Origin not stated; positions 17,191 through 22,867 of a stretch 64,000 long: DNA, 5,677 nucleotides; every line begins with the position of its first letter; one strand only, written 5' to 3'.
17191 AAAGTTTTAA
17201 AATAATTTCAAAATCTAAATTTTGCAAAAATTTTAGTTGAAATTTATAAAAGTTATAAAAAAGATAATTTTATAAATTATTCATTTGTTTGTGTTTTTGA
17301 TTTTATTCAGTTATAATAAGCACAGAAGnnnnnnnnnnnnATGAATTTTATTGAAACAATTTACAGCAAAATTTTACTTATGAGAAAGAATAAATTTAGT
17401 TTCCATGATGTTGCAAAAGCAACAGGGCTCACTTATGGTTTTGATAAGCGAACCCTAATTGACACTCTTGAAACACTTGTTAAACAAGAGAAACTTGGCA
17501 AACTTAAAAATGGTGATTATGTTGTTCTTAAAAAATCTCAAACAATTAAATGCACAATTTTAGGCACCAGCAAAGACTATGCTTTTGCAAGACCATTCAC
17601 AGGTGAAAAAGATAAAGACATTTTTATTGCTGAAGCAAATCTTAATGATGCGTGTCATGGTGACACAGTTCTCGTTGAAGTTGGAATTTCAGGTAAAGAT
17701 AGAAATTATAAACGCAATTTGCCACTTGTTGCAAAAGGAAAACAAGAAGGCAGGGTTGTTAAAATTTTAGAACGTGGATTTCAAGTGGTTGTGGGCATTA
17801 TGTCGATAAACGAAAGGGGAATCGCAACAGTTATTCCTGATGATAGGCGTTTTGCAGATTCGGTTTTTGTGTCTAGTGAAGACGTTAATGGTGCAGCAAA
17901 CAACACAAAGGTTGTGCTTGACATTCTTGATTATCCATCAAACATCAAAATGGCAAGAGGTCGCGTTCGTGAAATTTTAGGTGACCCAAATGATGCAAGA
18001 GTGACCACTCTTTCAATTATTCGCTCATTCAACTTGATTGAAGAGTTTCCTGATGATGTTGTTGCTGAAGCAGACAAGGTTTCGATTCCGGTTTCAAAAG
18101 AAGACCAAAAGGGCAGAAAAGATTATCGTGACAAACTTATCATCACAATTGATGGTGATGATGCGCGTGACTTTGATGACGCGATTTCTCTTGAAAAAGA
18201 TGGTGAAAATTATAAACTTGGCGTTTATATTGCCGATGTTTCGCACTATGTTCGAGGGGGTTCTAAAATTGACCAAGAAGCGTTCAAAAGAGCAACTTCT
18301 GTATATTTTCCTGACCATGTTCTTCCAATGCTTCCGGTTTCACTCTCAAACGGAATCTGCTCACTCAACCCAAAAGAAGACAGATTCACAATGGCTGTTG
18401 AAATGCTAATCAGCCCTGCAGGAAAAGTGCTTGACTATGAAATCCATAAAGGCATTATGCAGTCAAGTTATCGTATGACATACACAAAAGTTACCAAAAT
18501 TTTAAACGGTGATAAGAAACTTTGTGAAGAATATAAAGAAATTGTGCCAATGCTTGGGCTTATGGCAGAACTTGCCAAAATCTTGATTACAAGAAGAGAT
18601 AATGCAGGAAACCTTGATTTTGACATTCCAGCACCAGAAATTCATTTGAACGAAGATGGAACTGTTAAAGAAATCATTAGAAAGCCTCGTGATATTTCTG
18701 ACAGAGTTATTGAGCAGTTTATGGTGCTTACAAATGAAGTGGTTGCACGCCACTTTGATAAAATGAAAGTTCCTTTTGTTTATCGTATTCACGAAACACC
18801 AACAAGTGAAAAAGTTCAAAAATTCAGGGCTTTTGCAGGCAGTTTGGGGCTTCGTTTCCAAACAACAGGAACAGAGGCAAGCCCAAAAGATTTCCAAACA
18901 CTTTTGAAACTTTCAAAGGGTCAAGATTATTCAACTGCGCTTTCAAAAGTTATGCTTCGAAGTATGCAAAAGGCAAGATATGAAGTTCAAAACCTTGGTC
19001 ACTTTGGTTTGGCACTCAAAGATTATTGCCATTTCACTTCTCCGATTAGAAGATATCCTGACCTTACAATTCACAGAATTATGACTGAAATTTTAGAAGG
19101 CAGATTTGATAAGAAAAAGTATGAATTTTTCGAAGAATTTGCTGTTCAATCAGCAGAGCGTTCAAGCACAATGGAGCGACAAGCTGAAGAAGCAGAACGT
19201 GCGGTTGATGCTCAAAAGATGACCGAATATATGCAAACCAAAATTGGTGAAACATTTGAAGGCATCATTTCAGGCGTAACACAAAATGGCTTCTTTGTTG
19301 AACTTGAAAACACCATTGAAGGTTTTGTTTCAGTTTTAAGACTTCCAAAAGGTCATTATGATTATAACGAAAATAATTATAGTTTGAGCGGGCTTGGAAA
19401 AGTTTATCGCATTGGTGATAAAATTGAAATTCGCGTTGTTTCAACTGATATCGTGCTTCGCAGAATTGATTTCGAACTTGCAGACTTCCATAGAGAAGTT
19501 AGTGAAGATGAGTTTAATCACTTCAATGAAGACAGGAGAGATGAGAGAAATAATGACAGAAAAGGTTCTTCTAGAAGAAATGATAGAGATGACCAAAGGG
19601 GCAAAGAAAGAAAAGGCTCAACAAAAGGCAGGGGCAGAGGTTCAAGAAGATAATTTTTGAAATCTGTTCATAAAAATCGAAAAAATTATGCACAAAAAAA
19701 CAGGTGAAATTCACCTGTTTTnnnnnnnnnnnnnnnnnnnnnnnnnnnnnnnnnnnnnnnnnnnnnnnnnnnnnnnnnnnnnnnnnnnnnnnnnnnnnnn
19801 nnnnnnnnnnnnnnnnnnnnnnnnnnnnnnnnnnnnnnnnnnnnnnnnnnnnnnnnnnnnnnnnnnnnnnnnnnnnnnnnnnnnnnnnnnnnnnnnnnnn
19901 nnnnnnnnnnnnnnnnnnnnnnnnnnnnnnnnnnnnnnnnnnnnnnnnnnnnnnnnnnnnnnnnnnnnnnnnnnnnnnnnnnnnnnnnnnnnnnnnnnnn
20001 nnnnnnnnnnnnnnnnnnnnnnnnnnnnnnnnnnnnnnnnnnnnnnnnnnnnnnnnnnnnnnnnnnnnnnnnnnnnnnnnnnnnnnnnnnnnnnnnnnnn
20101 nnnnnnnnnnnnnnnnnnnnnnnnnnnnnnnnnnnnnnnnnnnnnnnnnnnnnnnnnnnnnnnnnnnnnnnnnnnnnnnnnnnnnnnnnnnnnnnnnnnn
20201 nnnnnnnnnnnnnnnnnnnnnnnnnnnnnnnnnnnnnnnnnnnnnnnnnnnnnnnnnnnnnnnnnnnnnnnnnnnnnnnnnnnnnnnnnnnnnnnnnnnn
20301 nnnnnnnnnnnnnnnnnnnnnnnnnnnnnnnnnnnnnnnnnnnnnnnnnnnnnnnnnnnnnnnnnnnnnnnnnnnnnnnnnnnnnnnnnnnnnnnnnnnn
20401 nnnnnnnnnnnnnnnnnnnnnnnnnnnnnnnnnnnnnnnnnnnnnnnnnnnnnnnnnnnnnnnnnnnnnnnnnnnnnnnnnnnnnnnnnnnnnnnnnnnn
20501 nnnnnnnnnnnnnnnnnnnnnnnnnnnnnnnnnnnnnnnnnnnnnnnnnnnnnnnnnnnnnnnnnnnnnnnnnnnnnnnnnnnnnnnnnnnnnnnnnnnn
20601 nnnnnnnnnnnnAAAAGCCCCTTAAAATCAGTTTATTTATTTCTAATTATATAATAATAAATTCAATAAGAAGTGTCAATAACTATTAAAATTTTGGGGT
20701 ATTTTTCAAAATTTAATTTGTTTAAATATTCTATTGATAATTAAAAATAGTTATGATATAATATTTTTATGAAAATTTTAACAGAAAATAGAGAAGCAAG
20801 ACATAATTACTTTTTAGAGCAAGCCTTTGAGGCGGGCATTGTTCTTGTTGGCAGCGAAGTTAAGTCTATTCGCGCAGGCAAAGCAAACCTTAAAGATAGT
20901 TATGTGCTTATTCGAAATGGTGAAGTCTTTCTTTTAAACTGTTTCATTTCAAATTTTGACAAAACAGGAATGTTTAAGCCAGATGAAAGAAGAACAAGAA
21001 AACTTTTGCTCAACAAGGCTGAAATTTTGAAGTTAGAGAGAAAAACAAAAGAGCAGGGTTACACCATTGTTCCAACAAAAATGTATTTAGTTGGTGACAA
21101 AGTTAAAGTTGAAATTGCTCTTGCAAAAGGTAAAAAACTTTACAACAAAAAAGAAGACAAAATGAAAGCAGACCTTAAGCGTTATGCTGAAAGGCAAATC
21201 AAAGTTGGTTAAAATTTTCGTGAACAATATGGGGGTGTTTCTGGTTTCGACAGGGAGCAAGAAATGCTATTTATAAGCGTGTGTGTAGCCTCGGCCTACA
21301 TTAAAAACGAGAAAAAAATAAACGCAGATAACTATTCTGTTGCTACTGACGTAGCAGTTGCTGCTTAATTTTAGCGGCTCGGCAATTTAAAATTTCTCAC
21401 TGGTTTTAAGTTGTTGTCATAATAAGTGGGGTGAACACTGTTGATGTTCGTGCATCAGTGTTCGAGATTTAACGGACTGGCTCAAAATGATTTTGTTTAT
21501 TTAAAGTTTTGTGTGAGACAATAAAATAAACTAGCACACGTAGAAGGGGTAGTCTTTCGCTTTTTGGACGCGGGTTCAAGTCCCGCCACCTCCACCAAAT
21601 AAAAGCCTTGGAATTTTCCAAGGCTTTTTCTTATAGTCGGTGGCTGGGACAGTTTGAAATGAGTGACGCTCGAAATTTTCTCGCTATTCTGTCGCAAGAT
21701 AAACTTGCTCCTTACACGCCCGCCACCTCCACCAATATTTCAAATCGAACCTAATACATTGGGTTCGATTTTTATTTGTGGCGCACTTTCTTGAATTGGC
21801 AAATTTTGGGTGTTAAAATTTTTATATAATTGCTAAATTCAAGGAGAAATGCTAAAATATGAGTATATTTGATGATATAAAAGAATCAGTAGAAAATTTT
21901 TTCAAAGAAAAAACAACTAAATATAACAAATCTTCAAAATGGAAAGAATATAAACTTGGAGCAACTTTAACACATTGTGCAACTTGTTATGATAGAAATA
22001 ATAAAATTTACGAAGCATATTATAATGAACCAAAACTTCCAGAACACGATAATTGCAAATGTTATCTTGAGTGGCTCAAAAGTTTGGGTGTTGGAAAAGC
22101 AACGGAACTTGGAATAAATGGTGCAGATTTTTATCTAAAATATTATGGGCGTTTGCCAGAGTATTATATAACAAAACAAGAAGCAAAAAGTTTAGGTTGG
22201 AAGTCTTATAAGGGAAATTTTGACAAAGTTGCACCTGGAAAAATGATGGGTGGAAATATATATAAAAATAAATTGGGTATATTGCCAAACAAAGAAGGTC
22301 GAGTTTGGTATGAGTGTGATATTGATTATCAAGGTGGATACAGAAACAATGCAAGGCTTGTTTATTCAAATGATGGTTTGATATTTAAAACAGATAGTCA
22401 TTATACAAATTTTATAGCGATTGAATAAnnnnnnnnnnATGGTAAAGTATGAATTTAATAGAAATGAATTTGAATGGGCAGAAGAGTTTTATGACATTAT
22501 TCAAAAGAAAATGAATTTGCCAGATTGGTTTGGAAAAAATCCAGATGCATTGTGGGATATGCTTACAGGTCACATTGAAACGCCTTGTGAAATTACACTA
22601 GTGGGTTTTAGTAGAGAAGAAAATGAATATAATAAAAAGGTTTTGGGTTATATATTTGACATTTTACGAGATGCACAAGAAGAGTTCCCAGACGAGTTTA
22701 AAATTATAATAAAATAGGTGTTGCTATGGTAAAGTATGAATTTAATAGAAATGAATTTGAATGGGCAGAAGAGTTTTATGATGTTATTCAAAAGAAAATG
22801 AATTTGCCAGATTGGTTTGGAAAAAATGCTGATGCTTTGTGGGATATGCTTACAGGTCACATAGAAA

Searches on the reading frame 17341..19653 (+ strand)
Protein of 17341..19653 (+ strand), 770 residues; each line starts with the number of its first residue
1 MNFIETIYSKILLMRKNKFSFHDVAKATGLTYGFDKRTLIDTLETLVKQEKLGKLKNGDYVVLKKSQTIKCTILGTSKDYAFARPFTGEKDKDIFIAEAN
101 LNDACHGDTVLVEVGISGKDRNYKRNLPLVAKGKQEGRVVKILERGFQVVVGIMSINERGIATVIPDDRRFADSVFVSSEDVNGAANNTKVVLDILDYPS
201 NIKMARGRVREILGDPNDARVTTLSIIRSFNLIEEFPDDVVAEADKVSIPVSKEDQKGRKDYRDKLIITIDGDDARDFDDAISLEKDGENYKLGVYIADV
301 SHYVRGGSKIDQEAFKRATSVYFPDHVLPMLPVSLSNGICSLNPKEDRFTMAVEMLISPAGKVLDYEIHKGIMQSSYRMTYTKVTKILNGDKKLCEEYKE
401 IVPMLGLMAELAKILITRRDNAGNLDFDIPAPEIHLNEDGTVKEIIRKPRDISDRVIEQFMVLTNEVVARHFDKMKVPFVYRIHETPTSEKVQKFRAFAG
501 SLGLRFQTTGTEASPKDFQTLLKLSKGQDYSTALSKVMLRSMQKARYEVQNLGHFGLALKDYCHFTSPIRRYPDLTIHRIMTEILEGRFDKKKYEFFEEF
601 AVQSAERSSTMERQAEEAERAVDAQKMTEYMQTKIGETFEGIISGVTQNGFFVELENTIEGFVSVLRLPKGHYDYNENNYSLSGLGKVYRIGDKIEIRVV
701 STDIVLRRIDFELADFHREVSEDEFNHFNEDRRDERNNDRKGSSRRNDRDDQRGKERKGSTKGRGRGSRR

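Call 69: search_protein_families(library=pfam, proteins=[window:17341-19653:+], max_evalue=0.001)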
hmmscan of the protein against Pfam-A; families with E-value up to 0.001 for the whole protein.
window:17341-19653:+ (770 aa): 4 families
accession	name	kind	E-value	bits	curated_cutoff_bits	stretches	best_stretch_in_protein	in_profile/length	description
PF00773.25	RNB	-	4.8e-109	365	29.3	1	259-586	1-325/326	RNB domain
PF17876.7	CSD2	-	7.3e-26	90.5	26.2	1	164-237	2-74/74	Cold shock domain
PF08206.17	OB_RNB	-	4.3e-12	46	24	1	71-121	1-48/58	Ribonuclease B OB domain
PF00575.29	S1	-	4.8e-08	33.7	22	1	634-712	3-72/74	S1 RNA binding domain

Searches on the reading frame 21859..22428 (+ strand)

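Call 69: search_protein_families(library=pfam, proteins=[window:21859-22428:+], max_evalue=0.001)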
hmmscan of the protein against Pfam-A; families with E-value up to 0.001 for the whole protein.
window:21859-22428:+ (189 aa): 1 family
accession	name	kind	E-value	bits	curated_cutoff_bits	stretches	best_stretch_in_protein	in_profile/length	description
PF00545.25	Ribonuclease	-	2.8e-12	47.5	24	1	98-188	12-97/98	ribonuclease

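Call 70: search_protein_families(library=padloc, proteins=[window:21859-22428:+], max_evalue=0.001)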
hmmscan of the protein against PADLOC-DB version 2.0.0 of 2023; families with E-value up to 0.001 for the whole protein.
window:21859-22428:+ (189 aa): 0 families

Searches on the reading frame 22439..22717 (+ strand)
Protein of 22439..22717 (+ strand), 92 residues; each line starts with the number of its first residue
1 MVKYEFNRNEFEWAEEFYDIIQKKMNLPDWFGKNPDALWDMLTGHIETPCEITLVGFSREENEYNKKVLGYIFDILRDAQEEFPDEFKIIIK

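Call 69: search_protein_families(library=pfam, proteins=[window:22439-22717:+], max_evalue=0.001)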
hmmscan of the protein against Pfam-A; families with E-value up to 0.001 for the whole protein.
window:22439-22717:+ (92 aa): 1 family
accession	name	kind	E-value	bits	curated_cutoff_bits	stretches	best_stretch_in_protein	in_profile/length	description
PF01337.24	Barstar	-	9.4e-17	61.2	23.4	1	5-85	5-86/96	Barstar (barnase inhibitor)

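Call 70: search_protein_families(library=padloc, proteins=[window:22439-22717:+], max_evalue=0.001)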
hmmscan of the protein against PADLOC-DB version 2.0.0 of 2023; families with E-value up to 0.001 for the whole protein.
window:22439-22717:+ (92 aa): 0 families
